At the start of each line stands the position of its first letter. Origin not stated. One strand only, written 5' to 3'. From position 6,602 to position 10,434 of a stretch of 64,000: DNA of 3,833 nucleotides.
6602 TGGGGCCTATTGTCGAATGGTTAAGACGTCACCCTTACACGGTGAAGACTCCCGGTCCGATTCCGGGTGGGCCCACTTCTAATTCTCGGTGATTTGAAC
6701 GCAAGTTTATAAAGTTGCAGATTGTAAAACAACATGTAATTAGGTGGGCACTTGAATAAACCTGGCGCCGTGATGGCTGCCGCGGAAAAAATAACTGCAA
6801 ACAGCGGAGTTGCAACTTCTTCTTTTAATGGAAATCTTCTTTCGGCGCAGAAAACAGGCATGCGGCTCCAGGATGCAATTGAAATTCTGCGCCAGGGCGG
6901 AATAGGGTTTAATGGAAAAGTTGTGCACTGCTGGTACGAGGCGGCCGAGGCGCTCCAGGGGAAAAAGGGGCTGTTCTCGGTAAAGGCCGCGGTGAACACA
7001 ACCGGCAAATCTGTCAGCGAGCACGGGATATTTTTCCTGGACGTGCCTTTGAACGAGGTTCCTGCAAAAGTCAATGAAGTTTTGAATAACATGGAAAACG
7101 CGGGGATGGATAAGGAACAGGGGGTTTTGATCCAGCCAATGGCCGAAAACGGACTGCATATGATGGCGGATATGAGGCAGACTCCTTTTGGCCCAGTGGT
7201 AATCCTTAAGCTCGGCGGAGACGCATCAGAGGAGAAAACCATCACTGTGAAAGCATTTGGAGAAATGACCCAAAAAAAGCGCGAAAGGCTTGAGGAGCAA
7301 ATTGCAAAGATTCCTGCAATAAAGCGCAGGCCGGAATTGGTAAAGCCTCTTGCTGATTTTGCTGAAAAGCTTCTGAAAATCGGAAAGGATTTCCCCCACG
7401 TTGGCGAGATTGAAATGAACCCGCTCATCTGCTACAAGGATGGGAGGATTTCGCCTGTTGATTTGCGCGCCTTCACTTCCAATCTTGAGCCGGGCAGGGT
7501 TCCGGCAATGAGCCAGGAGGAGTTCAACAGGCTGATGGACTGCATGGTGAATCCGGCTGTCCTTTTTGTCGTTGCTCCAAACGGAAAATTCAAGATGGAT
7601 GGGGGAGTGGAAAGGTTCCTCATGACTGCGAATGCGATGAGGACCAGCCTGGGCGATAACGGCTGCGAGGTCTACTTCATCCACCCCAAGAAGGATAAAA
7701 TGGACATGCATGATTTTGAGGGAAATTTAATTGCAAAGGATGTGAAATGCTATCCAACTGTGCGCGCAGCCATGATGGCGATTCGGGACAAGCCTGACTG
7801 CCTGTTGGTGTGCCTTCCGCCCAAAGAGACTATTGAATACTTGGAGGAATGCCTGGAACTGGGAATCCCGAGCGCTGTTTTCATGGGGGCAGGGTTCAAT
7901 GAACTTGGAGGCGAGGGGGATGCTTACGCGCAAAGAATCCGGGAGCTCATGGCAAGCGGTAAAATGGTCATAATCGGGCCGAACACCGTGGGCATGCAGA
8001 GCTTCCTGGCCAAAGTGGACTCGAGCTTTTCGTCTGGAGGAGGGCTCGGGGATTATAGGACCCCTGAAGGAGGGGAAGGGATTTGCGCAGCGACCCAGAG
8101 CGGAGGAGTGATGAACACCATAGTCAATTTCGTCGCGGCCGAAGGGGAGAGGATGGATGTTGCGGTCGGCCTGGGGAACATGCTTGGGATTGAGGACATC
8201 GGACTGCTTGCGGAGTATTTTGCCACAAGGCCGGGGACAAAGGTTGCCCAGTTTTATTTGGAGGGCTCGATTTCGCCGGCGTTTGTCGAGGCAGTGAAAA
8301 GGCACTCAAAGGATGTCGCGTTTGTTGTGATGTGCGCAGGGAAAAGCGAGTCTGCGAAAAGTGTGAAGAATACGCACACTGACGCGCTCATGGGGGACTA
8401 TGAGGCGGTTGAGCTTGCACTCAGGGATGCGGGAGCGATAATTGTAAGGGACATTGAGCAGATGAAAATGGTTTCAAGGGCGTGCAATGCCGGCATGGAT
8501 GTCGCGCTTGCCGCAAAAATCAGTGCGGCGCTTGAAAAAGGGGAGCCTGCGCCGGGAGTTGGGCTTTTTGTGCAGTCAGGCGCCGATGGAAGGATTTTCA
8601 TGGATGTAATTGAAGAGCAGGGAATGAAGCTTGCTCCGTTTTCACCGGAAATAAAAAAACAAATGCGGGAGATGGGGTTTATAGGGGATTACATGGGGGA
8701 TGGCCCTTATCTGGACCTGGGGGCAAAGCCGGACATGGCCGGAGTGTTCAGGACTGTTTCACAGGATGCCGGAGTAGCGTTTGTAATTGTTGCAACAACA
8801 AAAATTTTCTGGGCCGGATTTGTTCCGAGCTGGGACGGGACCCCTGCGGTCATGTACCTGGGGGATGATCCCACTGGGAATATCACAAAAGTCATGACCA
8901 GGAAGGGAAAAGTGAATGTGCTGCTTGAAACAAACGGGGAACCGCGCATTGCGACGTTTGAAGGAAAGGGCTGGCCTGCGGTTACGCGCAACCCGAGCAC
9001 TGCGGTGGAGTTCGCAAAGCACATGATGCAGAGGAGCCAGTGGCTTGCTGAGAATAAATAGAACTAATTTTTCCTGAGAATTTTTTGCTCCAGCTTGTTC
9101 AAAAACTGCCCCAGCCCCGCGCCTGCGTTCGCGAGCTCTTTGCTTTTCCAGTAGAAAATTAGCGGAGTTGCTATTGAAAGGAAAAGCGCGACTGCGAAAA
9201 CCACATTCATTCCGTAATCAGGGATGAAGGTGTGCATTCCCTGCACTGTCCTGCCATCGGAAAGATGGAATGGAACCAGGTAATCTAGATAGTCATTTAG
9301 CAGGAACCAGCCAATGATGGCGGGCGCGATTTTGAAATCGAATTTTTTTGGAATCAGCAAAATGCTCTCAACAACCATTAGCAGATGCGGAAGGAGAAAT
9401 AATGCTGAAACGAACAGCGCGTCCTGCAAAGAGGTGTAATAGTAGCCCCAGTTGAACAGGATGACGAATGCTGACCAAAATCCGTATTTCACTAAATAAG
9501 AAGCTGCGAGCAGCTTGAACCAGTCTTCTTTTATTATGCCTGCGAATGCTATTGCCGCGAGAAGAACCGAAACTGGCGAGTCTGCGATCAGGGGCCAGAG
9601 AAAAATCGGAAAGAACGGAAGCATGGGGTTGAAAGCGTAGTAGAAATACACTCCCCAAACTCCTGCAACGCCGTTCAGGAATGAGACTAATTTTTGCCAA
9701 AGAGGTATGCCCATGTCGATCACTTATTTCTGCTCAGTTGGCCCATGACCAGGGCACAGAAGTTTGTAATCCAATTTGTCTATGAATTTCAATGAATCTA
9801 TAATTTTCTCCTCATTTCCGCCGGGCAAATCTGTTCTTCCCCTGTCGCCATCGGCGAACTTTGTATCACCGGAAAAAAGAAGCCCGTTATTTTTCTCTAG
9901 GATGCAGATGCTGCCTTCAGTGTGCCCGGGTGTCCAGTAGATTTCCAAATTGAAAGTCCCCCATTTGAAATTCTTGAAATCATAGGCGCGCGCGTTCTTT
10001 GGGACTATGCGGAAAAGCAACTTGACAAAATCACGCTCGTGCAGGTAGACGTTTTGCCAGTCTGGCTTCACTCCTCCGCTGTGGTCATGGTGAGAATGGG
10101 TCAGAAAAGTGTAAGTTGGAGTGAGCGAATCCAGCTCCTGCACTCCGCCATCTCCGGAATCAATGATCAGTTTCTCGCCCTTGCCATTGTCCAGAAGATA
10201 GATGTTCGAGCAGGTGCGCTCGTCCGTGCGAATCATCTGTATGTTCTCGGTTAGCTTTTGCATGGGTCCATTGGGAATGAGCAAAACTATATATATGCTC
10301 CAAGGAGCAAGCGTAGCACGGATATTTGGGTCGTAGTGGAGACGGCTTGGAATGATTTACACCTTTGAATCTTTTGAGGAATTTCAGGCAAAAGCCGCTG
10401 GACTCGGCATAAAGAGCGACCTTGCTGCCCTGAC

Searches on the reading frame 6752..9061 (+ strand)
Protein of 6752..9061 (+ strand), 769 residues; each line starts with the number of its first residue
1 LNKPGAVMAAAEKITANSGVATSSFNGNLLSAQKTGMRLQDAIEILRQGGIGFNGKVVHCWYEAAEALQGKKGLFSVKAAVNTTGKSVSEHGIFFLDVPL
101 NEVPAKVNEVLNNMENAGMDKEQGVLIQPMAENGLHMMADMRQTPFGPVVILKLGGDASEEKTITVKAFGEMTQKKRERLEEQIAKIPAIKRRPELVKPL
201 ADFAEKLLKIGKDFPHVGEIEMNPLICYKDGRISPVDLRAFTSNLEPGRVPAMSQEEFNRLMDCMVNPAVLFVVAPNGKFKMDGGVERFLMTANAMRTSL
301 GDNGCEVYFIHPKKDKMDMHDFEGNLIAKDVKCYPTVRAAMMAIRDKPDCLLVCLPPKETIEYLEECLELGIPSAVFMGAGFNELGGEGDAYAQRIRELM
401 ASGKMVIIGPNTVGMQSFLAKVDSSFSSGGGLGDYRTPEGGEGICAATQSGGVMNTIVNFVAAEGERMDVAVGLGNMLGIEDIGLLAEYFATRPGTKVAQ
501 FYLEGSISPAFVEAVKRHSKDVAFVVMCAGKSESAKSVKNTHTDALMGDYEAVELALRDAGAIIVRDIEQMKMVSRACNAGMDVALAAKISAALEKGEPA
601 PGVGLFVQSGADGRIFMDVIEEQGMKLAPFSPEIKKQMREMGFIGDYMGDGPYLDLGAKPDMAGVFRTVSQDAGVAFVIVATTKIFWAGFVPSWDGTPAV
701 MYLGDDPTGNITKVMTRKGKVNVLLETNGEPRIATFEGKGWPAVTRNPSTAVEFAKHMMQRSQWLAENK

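Call 91: search_protein_families(library=pfam, proteins=[window:6752-9061:+], max_evalue=0.00001)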
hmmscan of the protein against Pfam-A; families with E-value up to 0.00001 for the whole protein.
window:6752-9061:+ (769 aa): 3 families
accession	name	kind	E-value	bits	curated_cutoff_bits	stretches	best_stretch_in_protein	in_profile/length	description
PF13607.11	Succ_CoA_lig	-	1.5e-22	80.2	27.4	1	446-576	6-136/138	Succinyl-CoA ligase like flavodoxin domain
PF13549.11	ATP-grasp_5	-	7e-11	42.4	27.6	1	101-238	75-217/221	ATP-grasp domain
PF13380.12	CoA_binding_2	-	2.2e-09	38.2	22.8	1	295-415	18-113/116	CoA binding domain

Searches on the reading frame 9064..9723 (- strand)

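Call 91: search_protein_families(library=pfam, proteins=[window:9064-9723:-], max_evalue=0.00001)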
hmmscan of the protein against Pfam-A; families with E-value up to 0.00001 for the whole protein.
window:9064-9723:- (219 aa): 1 family
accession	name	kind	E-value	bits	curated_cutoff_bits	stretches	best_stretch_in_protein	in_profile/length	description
PF07187.16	DUF1405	-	4.5e-19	69.5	25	1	22-186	3-156/160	Protein of unknown function (DUF1405)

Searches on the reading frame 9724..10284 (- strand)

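Call 91: search_protein_families(library=pfam, proteins=[window:9724-10284:-], max_evalue=0.00001)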
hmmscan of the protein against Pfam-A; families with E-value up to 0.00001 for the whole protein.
window:9724-10284:- (186 aa): 1 family
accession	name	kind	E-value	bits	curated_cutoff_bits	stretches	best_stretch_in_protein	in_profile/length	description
PF00753.33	Lactamase_B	-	5.7e-20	72.5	22.7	1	26-180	6-196/196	Metallo-beta-lactamase superfamily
